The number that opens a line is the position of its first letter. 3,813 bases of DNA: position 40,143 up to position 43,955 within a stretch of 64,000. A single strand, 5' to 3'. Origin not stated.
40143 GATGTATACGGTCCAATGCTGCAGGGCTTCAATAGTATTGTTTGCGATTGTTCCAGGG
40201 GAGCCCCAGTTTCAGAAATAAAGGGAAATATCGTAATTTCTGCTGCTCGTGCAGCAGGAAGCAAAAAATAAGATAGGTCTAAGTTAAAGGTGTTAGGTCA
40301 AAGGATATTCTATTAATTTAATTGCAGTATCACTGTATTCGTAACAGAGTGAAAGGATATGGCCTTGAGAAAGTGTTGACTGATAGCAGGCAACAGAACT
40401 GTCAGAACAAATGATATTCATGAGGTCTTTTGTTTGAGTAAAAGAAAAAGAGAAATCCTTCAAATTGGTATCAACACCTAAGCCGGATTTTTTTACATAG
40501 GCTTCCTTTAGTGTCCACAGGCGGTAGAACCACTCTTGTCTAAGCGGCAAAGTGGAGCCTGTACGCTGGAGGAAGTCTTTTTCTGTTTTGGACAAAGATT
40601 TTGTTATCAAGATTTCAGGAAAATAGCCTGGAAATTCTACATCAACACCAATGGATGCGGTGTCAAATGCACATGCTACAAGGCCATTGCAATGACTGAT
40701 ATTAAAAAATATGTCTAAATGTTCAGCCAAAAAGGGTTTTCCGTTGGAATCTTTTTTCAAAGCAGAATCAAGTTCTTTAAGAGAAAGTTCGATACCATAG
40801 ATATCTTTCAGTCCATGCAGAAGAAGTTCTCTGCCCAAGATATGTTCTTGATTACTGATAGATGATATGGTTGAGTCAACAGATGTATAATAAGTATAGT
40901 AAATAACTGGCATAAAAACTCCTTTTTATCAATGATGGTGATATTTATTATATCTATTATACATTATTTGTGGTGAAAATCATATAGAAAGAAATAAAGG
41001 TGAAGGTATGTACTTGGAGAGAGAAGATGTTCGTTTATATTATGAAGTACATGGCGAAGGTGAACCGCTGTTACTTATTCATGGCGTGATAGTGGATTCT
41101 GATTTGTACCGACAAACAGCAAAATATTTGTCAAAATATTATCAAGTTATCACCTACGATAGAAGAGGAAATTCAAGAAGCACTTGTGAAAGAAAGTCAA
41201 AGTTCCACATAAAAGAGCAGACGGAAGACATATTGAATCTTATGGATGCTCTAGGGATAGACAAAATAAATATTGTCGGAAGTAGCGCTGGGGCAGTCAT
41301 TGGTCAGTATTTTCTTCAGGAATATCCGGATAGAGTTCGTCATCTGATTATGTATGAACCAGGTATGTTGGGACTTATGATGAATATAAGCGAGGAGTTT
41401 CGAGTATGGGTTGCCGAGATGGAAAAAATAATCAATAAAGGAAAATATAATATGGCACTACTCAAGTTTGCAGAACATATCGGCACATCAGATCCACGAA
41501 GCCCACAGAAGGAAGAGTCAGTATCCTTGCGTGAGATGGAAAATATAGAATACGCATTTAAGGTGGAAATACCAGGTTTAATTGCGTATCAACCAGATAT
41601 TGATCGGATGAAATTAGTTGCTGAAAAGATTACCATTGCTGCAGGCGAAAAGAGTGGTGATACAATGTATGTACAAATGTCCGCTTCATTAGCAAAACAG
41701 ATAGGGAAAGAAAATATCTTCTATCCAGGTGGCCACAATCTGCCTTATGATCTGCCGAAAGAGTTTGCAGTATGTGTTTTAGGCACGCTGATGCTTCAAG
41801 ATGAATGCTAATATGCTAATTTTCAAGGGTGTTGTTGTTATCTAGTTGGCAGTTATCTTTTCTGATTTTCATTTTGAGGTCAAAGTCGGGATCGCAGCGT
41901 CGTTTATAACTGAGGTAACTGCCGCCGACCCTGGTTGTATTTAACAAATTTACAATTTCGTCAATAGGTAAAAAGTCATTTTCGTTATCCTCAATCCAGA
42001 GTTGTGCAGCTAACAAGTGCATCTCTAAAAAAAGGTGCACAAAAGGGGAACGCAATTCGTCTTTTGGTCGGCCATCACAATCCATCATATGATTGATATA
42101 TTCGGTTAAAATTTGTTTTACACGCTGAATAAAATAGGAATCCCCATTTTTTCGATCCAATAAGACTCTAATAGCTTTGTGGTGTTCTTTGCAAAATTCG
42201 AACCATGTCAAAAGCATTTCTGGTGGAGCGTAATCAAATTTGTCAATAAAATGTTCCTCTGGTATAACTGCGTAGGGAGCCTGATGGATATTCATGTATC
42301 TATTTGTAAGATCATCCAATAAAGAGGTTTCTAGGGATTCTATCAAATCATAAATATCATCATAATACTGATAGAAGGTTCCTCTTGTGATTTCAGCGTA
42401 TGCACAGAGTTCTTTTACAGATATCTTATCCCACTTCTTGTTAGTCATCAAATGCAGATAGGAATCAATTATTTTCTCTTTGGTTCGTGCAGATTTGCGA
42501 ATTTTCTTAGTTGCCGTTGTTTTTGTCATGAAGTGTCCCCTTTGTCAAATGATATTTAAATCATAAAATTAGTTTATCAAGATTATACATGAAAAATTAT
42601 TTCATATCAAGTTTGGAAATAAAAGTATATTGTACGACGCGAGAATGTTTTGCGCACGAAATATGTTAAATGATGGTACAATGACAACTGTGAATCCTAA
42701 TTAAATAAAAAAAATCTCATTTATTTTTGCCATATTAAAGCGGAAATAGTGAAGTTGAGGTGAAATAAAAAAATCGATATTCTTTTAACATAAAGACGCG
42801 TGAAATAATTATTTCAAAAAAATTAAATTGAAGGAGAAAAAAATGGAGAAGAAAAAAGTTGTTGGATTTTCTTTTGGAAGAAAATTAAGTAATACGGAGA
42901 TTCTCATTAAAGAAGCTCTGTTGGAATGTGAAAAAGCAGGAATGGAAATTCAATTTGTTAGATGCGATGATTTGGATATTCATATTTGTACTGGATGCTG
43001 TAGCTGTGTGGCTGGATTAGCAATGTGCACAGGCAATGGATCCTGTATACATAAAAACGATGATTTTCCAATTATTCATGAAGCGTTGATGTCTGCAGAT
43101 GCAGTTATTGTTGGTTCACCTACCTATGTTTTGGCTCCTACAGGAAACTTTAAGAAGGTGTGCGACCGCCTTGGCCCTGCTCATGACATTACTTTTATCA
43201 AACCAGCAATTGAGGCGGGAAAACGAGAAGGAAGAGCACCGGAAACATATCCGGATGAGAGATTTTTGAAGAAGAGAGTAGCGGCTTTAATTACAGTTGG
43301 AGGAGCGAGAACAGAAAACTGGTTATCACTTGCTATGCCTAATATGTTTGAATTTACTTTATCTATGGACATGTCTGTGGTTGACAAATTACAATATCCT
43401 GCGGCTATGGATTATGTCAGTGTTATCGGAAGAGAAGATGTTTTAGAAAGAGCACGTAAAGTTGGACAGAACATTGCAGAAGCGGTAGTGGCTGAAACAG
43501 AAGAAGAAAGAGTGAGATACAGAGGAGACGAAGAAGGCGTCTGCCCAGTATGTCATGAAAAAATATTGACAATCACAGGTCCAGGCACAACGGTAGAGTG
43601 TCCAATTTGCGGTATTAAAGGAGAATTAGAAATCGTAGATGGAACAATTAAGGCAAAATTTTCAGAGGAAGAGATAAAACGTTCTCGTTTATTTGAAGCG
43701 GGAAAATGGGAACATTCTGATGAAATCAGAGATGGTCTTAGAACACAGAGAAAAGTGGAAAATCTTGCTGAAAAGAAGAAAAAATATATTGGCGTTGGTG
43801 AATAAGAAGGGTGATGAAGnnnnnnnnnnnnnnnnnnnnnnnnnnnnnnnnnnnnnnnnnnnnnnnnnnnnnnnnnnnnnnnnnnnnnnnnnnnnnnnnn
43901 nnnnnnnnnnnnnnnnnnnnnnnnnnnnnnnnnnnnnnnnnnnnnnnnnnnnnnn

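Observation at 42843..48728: Three-gene Fe-S/flavin reductase set with an unusual NuoF-remnant + ferredoxin + FAD_binding_2 fusion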

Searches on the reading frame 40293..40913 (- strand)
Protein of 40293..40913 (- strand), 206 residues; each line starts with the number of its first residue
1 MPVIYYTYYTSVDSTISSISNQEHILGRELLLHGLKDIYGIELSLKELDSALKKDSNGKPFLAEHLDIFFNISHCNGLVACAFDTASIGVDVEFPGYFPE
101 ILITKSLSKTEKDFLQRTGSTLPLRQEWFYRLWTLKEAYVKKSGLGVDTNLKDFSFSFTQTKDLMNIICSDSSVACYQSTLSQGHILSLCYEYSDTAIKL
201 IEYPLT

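Call 67: search_protein_families(library=ncbifam, proteins=[window:40293-40913:-], max_evalue=0.00001)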
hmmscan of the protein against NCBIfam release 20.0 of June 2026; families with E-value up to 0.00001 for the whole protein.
window:40293-40913:- (206 aa): 3 families
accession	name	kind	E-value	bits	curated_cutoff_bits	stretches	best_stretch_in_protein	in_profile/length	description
NF047349.1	4PPT_AusB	equivalog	3.2e-15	56.1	225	1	23-155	40-160/205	aureusimine biosynthesis 4'-phosphopantetheinyl transferase AusB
NF042922.1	4PPT_HetI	equivalog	1.1e-14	54.3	370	1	22-162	58-197/235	4'-phosphopantetheinyl transferase HetI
NF007676.0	PRK10351.1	equivalog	4.8e-11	42.6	174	1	51-148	50-154/195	4'-phosphopantetheinyl transferase AcpT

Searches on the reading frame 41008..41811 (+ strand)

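Call 3: search_protein_families(library=pfam, proteins=[window:41008-41811:+], max_evalue=0.01)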
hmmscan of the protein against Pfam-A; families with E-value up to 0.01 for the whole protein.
window:41008-41811:+ (267 aa): 3 families
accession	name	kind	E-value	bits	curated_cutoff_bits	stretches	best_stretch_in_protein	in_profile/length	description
PF00561.26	Abhydrolase_1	-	9.3e-22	78.3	25.8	1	20-139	2-121/245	alpha/beta hydrolase fold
PF12146.15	Hydrolase_4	-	4.7e-10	39.6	27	1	21-151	7-139/239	Serine aminopeptidase, S33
PF12697.13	Abhydrolase_6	-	1.1e-06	29.9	26.3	1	21-254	1-215/217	Alpha/beta hydrolase family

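Call 67: search_protein_families(library=ncbifam, proteins=[window:41008-41811:+], max_evalue=0.00001)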
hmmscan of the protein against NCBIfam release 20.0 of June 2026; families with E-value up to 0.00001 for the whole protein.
window:41008-41811:+ (267 aa): 29 families (the best 25 are shown)
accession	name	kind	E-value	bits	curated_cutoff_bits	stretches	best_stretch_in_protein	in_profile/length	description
NF051488.1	bifunc_PcaDC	exception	1.2e-17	64.2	390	1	10-233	2-220/375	bifunctional 3-oxoadipate enol-lactonase/4-carboxymuconolactone decarboxylase PcaDC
TIGR02427.1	protocat_pcaD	equivalog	7.3e-17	61.6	255.85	1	9-117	1-111/251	3-oxoadipate enol-lactonase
NF050089.1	i_nPHAscl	equivalog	2.5e-16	59.6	300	1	7-117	7-116/288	intracellular short-chain-length polyhydroxyalkanoate depolymerase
TIGR03611.1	RutD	equivalog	4.2e-15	55.8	238.5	1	14-115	9-110/258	pyrimidine utilization protein D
NF002938.0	PRK03592.1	equivalog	1.8e-12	47.2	241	1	6-120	18-131/298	haloalkane dehalogenase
NF041759.1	mac_hydro_EstT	equivalog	2.6e-12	46.5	450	1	4-122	6-130/278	macrolide hydrolase EstT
NF051487.1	bifunc_PcaCD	exception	3e-12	46.4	430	1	17-117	171-270/413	bifunctional 4-carboxymuconolactone decarboxylase/3-oxoadipate enol-lactonase PcaCD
NF011457.0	PRK14875.1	equivalog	6e-12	45.2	307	1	4-126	118-239/372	acetoin dehydrogenase dihydrolipoyllysine-residue acetyltransferase subunit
TIGR03343.1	biphenyl_bphD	equivalog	7.9e-12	45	462.15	1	7-125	19-141/282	2-hydroxy-6-oxo-6-phenylhexa-2,4-dienoate hydrolase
TIGR03695.1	menH_SHCHC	equivalog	1.5e-11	44.2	208.55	1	19-126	3-111/252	2-succinyl-6-hydroxy-2,4-cyclohexadiene-1-carboxylate synthase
NF004514.1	PRK05855.1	equivalog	9e-11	41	455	1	5-98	7-104/578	SDR family oxidoreductase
NF052610.1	macro_16_ester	equivalog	1.3e-10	41.1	420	1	6-123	9-132/281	alpha/beta fold macrolide esterase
NF053693.1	esterase_mleCBF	exception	4.8e-10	39.3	564.5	1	21-126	26-135/279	CBF family alpha/beta fold macrolide esterase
NF045632.1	hydroxlase_HsaD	equivalog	5.8e-10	38.6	400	1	9-124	23-143/290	4,5:9,10-diseco-3-hydroxy-5,9,17-trioxoandrosta-1(10),2-diene-4-oate hydrolase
TIGR03056.1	bchO_mg_che_rel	equivalog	1e-09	37.9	172.55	1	17-113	27-123/278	alpha/beta fold hydrolase BchO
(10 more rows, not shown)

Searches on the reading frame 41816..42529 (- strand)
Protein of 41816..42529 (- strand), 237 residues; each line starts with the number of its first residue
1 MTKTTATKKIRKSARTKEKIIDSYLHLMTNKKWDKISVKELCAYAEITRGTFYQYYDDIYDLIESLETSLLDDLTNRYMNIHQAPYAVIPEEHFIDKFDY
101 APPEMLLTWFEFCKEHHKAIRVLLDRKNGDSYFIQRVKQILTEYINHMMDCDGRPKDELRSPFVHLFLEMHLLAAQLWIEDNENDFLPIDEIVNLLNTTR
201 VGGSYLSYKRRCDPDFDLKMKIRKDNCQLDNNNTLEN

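Call 3: search_protein_families(library=pfam, proteins=[window:41816-42529:-], max_evalue=0.01)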
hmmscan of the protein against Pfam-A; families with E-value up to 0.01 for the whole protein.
window:41816-42529:- (237 aa): 2 families
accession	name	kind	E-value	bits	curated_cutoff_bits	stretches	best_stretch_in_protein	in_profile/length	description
PF00440.29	TetR_N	-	0.00045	20.4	24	1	25-65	6-46/47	Bacterial regulatory proteins, tetR family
PF14278.11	TetR_C_8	-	0.0015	19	26.1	1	103-182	4-85/103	Transcriptional regulator C-terminal region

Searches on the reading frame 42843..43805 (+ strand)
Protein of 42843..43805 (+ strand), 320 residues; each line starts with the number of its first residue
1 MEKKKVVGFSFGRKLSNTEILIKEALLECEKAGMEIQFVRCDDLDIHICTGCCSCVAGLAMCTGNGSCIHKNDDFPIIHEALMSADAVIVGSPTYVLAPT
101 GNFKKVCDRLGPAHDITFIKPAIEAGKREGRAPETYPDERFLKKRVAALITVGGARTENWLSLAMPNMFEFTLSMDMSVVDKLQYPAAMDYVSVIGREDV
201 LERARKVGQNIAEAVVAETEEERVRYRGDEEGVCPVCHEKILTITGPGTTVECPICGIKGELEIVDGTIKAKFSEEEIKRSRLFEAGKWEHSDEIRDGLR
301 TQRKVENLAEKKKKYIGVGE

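Call 3: search_protein_families(library=pfam, proteins=[window:42843-43805:+], max_evalue=0.01)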
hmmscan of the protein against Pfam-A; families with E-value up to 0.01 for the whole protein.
window:42843-43805:+ (320 aa): 1 family
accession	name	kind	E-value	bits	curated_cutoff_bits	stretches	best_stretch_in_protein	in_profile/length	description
PF03358.20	FMN_red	-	6e-15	55.6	24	1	13-185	11-145/152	NADPH-dependent FMN reductase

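Call 4: search_protein_families(library=ncbifam, proteins=[window:42843-43805:+], max_evalue=0.001)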
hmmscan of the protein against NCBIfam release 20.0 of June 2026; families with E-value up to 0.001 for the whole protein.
window:42843-43805:+ (320 aa): 1 family
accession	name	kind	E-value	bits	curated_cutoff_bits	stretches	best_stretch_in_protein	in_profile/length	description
TIGR03566.1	FMN_reduc_MsuE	equivalog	0.0005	19.9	212.5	0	77-112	61-96/174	FMN reductase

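Call 30: search_solved_structures(query=window:42843-43805:+, max_evalue=0.01, show_alignments=2)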
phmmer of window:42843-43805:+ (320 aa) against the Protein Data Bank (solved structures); distinct sequences matched with E-value up to 0.01: 1.
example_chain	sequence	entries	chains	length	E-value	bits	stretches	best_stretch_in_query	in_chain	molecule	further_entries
7d38_A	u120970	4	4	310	6.3e-37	130.5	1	5-314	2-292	Cd1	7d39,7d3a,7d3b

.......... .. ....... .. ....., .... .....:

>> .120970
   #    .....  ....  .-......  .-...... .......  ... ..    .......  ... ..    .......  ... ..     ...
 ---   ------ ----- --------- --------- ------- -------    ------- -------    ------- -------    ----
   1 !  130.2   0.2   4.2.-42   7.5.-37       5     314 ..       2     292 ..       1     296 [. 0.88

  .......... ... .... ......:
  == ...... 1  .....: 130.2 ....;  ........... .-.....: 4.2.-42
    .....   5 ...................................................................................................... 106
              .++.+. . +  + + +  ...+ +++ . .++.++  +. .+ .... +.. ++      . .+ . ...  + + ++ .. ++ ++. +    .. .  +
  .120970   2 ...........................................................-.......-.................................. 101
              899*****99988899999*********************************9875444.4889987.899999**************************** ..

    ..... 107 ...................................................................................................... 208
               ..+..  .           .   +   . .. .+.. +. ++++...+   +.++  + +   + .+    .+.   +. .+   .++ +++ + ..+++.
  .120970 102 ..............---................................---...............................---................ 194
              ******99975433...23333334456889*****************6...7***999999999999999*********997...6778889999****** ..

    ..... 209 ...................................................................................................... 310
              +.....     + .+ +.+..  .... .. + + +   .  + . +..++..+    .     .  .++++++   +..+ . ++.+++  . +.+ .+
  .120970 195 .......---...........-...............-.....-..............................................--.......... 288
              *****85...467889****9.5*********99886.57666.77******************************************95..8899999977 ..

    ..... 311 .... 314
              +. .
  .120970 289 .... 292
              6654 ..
